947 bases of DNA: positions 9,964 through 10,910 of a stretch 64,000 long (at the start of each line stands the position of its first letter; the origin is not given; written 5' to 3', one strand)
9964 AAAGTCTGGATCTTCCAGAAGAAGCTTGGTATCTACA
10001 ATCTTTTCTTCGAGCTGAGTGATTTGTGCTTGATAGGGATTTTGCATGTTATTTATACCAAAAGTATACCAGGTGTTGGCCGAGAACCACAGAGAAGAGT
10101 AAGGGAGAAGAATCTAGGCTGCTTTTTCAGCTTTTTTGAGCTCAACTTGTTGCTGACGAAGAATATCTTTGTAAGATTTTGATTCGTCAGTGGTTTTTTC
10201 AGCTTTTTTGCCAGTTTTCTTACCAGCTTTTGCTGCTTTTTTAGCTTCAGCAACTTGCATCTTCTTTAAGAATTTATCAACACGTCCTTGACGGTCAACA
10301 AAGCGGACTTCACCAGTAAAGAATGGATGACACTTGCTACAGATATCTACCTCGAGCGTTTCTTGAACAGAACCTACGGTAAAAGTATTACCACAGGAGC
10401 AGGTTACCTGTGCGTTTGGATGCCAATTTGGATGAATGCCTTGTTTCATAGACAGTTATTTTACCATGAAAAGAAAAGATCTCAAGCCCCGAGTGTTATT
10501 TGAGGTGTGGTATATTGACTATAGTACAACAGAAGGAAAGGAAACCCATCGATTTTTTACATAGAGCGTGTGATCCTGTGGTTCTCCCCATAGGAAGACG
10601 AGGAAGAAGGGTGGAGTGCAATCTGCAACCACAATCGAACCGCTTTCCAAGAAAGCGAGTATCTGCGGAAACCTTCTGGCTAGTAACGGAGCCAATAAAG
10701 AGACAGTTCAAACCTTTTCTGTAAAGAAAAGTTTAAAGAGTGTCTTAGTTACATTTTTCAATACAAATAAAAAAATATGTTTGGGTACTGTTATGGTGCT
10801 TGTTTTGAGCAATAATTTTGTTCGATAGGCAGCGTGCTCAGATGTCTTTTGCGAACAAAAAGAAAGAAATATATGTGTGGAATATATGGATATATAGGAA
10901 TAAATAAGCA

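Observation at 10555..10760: Probable glmS ribozyme in the 5' leader of glmS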

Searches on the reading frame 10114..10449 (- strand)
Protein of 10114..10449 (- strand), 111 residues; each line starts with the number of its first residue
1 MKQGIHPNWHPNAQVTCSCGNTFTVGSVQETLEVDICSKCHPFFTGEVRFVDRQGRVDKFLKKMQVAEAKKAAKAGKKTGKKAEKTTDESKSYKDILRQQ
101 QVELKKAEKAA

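Call 47: search_protein_families(library=pfam, proteins=[window:10114-10449:-], max_evalue=0.00001)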
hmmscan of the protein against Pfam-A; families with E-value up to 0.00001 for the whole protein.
window:10114-10449:- (111 aa): 1 family
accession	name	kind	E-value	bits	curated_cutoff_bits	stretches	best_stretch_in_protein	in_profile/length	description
PF01197.23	Ribosomal_L31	-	1.5e-26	92.8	27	1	1-63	1-63/65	Ribosomal protein L31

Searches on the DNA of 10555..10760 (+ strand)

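Call 32: build_rna_model(alignment_id=A3, structure=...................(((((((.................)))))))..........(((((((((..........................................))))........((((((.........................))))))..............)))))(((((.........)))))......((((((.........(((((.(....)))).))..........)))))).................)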
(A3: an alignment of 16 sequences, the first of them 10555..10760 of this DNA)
Model R1 built from alignment A3 (16 sequences, 270 columns); structure: as given.
model positions 206; base pairs 39; branch points 4; effective number of sequences 4.27; information 0.59 bits per position. Calibrated on 0.2 Mb of random sequence (short: E-values are rough).
structure used (alignment columns):
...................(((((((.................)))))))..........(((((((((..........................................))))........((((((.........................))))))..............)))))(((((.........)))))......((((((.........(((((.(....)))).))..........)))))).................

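Call 33: search_with_rna_model(model_id=R1, sources=[window, L001, L002, L003, L009, L010, L011, L012, L013, L014, L015, L016, L017, L018, L019, L020, L021, L022, L023, L024, L025, L026, L027, L028, L029, L030, L031, L032, L033, L034, L035, L036, L037, L038, L039, L040, L041, L042, L043, L044, L045, L046, L047, L048, L049, L050, L051, L052, L053, L054, L055, L056, L057, L058, L059, L060, L061, L062, L063, L064, L065, L066, L067, L068, L069, L070, L071, L072, L073, L074, L075, L076, L077, L078, L079, L080, L081, L082, L083, L084, L085, L086, L087, L088], max_evalue=0.01, make_alignment=true)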
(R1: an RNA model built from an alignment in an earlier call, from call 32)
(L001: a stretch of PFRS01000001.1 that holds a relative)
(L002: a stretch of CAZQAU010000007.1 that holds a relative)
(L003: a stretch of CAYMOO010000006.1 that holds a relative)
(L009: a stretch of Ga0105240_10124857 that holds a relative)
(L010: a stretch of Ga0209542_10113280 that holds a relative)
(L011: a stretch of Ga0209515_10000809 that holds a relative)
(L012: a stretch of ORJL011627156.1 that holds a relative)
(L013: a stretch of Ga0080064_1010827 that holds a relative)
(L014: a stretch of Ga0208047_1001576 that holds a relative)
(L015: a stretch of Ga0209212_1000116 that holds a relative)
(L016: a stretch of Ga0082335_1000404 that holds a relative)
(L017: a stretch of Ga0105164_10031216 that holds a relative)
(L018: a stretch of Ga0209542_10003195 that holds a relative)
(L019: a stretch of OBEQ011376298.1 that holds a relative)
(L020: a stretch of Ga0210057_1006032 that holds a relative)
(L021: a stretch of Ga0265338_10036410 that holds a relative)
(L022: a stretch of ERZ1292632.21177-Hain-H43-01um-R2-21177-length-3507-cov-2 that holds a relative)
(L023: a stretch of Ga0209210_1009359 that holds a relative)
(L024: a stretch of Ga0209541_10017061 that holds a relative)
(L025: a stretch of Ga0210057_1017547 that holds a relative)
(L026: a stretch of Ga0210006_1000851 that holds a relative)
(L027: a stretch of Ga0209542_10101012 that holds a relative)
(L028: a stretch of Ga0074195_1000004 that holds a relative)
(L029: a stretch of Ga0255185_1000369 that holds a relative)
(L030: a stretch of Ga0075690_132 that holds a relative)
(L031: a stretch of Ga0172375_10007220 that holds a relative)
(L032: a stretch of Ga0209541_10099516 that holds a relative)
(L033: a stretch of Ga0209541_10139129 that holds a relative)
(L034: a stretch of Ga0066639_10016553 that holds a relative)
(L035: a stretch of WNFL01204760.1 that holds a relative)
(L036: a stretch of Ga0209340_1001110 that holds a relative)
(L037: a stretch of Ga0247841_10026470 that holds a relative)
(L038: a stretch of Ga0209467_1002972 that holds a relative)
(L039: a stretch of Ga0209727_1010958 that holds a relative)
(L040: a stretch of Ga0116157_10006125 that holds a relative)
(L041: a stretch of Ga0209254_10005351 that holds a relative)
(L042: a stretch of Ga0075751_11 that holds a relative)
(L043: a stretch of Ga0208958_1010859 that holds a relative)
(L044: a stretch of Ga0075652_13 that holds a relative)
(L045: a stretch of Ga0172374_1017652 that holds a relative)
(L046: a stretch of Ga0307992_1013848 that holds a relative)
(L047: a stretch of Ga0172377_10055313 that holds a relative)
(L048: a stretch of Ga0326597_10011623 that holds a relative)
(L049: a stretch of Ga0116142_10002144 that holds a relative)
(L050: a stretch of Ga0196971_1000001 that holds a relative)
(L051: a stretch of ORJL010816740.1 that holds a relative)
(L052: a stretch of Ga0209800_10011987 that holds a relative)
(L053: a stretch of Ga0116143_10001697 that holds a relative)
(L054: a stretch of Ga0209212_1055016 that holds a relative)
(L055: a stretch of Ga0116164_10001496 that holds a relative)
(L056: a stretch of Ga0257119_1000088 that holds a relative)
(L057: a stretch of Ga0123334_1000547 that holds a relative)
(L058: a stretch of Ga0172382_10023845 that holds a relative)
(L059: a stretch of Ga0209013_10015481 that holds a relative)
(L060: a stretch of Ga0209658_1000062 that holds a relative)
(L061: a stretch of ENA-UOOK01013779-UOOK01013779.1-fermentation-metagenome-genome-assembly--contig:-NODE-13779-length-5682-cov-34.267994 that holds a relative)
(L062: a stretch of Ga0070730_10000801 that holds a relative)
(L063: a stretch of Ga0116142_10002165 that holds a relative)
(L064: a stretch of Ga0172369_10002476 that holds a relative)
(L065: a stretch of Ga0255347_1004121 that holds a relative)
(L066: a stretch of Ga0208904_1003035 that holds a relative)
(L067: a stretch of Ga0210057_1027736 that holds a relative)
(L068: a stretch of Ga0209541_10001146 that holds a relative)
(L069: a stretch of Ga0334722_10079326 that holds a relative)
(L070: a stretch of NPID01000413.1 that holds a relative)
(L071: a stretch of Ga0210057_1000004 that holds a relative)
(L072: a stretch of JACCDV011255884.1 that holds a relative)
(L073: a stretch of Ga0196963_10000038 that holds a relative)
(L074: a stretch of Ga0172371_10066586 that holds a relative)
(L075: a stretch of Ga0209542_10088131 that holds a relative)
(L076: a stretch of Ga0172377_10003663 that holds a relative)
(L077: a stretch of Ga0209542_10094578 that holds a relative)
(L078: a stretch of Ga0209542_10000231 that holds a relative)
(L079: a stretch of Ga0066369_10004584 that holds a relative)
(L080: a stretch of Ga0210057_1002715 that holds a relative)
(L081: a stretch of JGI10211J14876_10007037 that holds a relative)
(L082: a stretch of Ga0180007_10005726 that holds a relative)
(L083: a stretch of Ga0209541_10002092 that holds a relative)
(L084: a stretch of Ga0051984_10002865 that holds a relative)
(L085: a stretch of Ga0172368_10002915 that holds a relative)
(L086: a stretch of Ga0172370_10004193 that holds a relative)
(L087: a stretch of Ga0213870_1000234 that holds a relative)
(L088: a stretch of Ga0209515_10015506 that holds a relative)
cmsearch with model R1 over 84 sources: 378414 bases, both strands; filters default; matches with E-value up to 0.01: 46.
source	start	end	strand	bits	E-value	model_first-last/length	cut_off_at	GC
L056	954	1156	+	179.4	1.1e-40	1-206/206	no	0.42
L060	946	1144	+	161.9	1.6e-36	1-206/206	no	0.43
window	10555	10759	+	161.9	1.7e-36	1-206/206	no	0.43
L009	306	507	+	158.2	1.3e-35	1-206/206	no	0.44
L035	947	1158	+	157.1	2.3e-35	1-206/206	no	0.42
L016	994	1182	+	154.5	9.7e-35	1-206/206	no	0.42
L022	958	1170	+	153.1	2.1e-34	1-206/206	no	0.41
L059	199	402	+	152.8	2.5e-34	1-206/206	no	0.42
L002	1210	1436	+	150.8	7.5e-34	1-206/206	no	0.39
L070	838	1069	+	144.7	2.1e-32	1-206/206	no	0.43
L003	1254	1459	+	144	3e-32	1-206/206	no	0.42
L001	1189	1401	+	143.4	4.3e-32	1-206/206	no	0.46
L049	942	1150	+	139.8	3.1e-31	1-206/206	no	0.45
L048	896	1114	+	139.6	3.4e-31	1-206/206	no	0.48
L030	909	1119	+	136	2.5e-30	1-206/206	no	0.46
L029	955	1147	+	132.1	2.2e-29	1-206/206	no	0.54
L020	903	1144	+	126.1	5.9e-28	1-206/206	no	0.4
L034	956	1149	+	123.2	2.8e-27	1-206/206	no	0.37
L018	986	1188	+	121.1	8.8e-27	1-206/206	no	0.45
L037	514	675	+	120.7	1.1e-26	1-206/206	no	0.36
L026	940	1140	+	120.7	1.1e-26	1-206/206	no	0.39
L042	910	1119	+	117.8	5.7e-26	1-206/206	no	0.53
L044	910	1119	+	117.8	5.7e-26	1-206/206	no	0.53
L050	937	1151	+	113.4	6.3e-25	1-206/206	no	0.48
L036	969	1128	+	109.2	6.4e-24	1-206/206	no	0.35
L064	983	1143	+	107.3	1.8e-23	1-206/206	no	0.37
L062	869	1130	+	95.8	1e-20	1-206/206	no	0.4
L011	1013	1175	+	89.1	4e-19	1-206/206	no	0.4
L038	1016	1150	+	82.5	1.5e-17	1-206/206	no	0.38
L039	933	1117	+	78.3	1.5e-16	1-206/206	no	0.36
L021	901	1055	+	78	1.8e-16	1-206/206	no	0.5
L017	130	345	+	65.4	1.8e-13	1-206/206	no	0.5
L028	781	1058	+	60.7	2.4e-12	20-193/206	no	0.36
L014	1047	1154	+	53.2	1.5e-10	1-206/206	no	0.43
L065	1036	1171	+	51.3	4.2e-10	1-206/206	no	0.41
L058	1031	1171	+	50.1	8e-10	1-206/206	no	0.4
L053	1037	1170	+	48.1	2.4e-09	1-206/206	no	0.35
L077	1039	1167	+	47.4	3.6e-09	1-206/206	no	0.39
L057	1041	1180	+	39.4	2.9e-07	1-206/206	no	0.38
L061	1041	1180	+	39.4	2.9e-07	1-206/206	no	0.38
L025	967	1116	+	37.1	1e-06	1-206/206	no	0.47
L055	1041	1180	+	35.2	2.8e-06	1-206/206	no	0.36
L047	238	372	+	35.2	2.9e-06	1-206/206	no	0.39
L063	155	288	+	31.4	2.3e-05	1-206/206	no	0.39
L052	293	433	+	31.3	2.5e-05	1-206/206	no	0.37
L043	1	104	+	29.4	7e-05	40-206/206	5'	0.38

Alignment A4: 46 matches aligned to the model, 442 columns, each read 5' to 3' on its own strand. Consensus structure (alignment columns), stored with it:
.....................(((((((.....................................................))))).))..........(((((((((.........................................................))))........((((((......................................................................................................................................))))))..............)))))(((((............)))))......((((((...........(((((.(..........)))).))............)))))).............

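Call 52: search_with_rna_model(model_id=R1, sources=[L089, L090, L091, L092], max_evalue=0.01)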
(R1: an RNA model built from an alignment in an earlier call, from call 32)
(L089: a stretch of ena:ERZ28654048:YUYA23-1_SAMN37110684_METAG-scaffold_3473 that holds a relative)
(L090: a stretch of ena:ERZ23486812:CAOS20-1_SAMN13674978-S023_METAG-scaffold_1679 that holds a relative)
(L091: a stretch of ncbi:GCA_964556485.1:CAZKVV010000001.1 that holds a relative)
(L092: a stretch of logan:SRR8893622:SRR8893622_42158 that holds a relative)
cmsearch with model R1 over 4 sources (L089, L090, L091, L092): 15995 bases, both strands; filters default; matches with E-value up to 0.01: 4.
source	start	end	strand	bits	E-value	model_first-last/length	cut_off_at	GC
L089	879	1097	+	141.8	4.4e-33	1-206/206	no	0.45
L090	884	1088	+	134.7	2.1e-31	1-206/206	no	0.4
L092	179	395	+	112.6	4e-26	1-206/206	no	0.42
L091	881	1049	+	105.1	2.5e-24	1-206/206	no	0.47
